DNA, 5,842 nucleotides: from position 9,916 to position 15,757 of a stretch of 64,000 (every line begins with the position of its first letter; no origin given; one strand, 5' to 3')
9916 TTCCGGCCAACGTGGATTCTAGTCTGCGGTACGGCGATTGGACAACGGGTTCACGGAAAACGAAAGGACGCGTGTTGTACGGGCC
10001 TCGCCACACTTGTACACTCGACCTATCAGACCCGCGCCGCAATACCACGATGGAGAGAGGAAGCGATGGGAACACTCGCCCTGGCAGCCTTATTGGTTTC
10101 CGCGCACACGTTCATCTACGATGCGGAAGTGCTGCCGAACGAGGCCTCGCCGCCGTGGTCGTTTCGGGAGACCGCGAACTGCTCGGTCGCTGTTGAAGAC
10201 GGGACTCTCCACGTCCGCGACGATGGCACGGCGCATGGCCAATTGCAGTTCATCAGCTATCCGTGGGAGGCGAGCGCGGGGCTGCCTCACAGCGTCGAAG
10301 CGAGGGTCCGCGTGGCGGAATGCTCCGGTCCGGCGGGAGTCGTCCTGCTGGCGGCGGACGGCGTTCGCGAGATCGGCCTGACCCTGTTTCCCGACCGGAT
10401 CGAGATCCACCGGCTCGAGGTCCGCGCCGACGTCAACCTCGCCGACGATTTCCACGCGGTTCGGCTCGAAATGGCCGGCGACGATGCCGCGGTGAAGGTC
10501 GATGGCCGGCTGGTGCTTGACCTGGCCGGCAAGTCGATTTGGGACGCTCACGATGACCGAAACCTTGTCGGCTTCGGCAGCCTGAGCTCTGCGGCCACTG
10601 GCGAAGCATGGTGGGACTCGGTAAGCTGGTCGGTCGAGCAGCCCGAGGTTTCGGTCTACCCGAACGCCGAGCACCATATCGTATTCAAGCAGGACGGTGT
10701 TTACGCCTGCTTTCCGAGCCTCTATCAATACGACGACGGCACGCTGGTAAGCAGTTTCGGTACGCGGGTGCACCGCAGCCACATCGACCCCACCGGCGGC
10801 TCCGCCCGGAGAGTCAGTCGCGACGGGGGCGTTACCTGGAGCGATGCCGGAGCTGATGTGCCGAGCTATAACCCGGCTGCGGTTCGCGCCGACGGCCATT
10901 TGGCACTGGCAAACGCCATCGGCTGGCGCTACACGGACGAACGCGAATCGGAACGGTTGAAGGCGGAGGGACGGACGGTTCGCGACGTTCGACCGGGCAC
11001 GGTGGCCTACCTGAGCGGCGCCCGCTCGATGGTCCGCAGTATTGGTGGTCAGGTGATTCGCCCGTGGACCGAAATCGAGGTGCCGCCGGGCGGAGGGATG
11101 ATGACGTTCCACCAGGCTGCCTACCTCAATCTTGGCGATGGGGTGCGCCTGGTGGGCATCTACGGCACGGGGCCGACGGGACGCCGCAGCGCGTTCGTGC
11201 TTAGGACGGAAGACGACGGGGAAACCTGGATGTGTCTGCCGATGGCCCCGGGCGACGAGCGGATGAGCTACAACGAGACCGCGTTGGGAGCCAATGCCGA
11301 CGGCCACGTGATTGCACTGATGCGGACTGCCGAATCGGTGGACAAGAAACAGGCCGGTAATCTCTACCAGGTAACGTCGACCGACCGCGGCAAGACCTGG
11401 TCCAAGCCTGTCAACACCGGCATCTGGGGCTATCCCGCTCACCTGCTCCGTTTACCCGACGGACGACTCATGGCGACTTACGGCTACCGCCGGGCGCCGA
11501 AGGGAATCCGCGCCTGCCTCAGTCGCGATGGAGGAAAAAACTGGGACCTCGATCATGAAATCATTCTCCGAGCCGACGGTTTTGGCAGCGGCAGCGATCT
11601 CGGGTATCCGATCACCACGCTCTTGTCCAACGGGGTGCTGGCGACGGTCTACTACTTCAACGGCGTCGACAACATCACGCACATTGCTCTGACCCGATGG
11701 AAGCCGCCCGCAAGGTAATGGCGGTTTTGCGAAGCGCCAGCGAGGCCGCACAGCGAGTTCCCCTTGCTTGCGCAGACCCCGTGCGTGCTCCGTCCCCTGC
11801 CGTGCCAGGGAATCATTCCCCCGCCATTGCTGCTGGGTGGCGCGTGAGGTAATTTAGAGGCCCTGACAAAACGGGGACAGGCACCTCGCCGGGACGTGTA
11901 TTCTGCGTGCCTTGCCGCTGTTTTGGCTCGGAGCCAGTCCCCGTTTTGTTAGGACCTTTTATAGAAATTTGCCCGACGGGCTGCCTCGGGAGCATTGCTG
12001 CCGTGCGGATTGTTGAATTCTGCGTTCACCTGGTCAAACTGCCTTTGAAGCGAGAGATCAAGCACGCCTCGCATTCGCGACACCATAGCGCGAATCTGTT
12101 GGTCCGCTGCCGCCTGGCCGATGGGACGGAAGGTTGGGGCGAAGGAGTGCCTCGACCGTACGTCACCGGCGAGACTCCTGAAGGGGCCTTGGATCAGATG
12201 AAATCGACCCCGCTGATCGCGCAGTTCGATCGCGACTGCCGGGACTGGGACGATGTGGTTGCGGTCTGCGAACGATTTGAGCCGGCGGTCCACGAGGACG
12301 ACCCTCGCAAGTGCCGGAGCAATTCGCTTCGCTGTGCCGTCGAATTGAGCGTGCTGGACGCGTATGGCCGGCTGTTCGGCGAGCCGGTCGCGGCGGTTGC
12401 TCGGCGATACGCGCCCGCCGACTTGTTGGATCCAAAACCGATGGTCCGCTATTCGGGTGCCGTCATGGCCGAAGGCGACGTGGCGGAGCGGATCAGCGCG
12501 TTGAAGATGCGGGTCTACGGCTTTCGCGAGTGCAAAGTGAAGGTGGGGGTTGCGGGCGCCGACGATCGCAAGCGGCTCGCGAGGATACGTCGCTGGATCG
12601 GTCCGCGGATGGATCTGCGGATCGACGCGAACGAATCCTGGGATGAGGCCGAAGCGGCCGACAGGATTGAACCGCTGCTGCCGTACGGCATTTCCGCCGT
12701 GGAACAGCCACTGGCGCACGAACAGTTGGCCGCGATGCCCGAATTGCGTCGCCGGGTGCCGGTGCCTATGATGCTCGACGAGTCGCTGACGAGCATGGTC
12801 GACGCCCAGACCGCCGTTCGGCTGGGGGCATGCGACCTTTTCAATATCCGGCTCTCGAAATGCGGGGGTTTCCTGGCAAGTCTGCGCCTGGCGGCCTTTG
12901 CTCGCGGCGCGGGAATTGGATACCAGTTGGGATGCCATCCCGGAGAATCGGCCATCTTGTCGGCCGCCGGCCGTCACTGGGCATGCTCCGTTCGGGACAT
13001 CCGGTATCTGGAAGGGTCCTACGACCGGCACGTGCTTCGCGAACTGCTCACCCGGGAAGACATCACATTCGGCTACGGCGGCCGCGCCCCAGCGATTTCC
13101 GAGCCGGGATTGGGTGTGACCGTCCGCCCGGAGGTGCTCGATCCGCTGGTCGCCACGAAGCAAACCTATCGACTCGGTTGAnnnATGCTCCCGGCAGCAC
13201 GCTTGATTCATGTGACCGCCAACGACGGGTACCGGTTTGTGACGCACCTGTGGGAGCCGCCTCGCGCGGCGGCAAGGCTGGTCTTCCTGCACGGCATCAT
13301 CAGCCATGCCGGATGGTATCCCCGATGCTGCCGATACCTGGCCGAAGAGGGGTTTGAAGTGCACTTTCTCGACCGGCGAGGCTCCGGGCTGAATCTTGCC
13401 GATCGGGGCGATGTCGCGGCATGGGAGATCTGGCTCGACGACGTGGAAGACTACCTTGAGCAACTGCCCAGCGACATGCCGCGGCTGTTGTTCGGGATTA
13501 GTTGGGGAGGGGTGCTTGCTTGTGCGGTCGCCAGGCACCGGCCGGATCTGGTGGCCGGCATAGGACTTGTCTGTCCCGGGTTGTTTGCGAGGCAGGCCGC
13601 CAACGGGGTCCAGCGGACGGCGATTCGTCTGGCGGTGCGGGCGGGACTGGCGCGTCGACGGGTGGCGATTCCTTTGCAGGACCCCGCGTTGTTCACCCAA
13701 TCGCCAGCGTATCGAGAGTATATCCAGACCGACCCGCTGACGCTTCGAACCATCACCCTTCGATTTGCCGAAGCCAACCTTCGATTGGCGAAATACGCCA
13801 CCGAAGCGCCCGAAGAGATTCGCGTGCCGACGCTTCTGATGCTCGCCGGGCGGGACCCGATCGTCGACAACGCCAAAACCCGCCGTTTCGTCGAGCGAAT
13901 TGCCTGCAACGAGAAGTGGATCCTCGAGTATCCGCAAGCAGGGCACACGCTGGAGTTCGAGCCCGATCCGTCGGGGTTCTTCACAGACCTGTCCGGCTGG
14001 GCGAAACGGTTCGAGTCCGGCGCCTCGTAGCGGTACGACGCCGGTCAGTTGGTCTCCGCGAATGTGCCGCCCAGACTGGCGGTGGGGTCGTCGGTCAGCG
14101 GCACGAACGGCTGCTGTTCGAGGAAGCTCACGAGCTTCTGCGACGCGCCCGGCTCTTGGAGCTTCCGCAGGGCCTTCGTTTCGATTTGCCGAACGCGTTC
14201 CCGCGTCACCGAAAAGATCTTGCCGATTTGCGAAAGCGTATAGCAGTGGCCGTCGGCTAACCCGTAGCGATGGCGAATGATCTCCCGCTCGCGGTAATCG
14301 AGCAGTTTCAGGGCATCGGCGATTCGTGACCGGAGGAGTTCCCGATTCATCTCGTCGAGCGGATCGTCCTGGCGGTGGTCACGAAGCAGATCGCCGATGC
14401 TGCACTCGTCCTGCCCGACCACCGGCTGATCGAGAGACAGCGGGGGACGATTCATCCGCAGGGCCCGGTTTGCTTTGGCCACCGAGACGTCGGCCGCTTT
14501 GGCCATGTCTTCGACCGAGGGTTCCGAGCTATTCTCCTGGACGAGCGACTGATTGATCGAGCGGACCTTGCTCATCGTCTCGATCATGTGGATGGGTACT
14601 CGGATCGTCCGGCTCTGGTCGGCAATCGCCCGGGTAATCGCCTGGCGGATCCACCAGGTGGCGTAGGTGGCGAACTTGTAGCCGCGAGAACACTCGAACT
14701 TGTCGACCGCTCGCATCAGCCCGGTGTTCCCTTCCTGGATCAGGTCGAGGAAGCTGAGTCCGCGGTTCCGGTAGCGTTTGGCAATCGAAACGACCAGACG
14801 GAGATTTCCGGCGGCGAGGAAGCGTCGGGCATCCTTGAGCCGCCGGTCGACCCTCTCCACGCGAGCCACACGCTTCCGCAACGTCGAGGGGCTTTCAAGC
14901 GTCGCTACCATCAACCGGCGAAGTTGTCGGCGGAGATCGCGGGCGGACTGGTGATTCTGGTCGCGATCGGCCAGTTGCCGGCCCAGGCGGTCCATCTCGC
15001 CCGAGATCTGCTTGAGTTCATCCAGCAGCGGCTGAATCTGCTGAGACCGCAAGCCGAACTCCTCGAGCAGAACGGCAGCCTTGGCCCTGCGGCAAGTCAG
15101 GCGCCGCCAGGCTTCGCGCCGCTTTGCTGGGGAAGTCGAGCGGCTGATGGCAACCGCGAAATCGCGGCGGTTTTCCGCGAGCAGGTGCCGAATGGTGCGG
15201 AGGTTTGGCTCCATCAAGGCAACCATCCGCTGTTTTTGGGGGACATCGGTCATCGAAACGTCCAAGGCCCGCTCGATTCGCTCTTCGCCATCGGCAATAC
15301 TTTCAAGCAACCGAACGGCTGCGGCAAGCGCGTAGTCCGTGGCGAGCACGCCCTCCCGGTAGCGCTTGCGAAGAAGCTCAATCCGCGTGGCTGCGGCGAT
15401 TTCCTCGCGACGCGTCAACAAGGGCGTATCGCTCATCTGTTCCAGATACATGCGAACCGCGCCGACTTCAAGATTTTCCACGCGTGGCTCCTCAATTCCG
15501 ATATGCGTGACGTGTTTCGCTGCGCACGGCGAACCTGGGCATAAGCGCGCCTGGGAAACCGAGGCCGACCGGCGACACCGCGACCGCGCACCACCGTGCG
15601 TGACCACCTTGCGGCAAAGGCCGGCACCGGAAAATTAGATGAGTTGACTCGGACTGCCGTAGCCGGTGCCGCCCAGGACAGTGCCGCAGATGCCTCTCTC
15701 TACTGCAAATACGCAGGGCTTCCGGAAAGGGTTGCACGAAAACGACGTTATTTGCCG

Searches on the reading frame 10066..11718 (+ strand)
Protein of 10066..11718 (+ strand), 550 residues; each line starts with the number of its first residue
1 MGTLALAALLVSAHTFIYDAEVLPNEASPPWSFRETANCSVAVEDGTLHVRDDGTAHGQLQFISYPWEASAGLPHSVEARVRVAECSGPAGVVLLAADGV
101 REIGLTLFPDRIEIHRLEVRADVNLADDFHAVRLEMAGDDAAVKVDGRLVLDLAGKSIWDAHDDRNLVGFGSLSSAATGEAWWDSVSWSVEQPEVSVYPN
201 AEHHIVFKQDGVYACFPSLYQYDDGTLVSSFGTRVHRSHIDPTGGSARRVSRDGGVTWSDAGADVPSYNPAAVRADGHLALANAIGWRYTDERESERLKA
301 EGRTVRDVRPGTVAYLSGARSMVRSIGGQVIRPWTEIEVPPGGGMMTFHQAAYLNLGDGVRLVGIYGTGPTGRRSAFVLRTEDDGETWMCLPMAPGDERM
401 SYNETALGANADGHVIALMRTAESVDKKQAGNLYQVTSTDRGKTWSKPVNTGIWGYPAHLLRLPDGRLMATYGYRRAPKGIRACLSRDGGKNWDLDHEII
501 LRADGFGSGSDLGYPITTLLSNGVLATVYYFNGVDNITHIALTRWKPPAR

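Call 41: search_protein_families(library=pfam, max_evalue=0.00001, proteins=[window:10066-11718:+])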
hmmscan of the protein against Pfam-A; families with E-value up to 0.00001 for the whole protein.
window:10066-11718:+ (550 aa): 2 families
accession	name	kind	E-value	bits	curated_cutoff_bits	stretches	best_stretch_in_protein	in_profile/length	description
PF13088.12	BNR_2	-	4.3e-14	53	31.4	1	346-523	109-273/277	BNR repeat-like domain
PF02012.26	BNR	-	5.2e-08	32.2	27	0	437-447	2-12/12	BNR/Asp-box repeat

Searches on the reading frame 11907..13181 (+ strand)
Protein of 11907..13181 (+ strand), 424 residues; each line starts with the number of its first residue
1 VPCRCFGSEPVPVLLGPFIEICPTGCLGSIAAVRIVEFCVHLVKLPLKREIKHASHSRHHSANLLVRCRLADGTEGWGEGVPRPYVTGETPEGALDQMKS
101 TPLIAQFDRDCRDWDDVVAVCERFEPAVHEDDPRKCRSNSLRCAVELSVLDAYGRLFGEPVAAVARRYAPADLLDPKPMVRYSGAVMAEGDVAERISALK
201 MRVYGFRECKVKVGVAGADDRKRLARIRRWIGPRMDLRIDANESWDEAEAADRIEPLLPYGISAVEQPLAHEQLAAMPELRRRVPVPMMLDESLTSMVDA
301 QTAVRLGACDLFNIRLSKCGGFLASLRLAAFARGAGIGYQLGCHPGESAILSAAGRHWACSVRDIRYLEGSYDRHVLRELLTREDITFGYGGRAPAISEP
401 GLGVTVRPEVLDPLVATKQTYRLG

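Call 66: search_protein_families(library=pfam, max_evalue=0.001, proteins=[window:11907-13181:+])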
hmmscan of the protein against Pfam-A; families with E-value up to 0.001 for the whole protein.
window:11907-13181:+ (424 aa): 1 family
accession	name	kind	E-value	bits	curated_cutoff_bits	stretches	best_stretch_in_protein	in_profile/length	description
PF13378.12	MR_MLE_C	-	2.2e-47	162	29.4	1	198-409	6-218/219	Enolase C-terminal domain-like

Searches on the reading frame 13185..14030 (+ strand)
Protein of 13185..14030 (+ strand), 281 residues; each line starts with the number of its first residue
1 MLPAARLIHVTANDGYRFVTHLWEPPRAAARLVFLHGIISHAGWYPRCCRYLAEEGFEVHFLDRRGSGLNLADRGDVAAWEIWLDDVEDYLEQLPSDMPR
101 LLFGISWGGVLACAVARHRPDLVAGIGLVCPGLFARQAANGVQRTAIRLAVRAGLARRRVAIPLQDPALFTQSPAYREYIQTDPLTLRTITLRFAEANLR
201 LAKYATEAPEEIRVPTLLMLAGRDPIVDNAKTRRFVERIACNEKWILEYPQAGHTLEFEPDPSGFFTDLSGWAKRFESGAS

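Call 51: search_protein_families(library=pfam, max_evalue=0.0001, proteins=[window:13185-14030:+])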
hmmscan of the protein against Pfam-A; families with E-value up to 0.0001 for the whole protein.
window:13185-14030:+ (281 aa): 3 families
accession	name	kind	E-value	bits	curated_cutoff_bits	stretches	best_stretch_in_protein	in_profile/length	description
PF12146.15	Hydrolase_4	-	1.4e-45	155.9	27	1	28-261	3-239/239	Serine aminopeptidase, S33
PF12697.13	Abhydrolase_6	-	3.2e-17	64.4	26.3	1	32-261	1-212/217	Alpha/beta hydrolase family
PF00561.26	Abhydrolase_1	-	2.7e-15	57.1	25.8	1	32-256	3-240/245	alpha/beta hydrolase fold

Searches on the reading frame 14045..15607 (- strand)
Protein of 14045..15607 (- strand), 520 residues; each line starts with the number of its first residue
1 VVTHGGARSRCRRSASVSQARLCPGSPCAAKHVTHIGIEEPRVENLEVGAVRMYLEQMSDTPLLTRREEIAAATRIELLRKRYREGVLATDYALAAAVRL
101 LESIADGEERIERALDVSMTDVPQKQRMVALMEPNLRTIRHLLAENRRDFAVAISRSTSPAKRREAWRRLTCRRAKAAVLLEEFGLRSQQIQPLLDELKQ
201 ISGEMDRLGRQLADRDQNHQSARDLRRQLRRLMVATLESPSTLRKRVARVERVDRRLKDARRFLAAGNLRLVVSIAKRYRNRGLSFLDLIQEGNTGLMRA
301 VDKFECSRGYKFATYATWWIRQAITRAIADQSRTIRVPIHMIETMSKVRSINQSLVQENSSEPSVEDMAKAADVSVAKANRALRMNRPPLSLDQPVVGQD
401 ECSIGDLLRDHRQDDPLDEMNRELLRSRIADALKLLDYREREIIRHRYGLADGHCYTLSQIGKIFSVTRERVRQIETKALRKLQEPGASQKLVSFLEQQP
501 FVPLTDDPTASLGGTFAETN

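Call 41: search_protein_families(library=pfam, max_evalue=0.00001, proteins=[window:14045-15607:-])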
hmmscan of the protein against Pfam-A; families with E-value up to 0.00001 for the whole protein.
window:14045-15607:- (520 aa): 4 families
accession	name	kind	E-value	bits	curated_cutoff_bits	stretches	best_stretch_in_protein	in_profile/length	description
PF04542.20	Sigma70_r2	-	1.2e-21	76.7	24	1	267-334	4-71/71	Sigma-70 region 2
PF04545.22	Sigma70_r4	-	1.8e-15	56.6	24.1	1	432-485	1-50/50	Sigma-70, region 4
PF04539.22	Sigma70_r3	-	2.3e-11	44.1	25.3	1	343-418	1-76/78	Sigma-70 region 3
PF00140.25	Sigma70_r1_2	-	1.9e-07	31.4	22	1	50-77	2-29/34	Sigma-70 factor, region 1.2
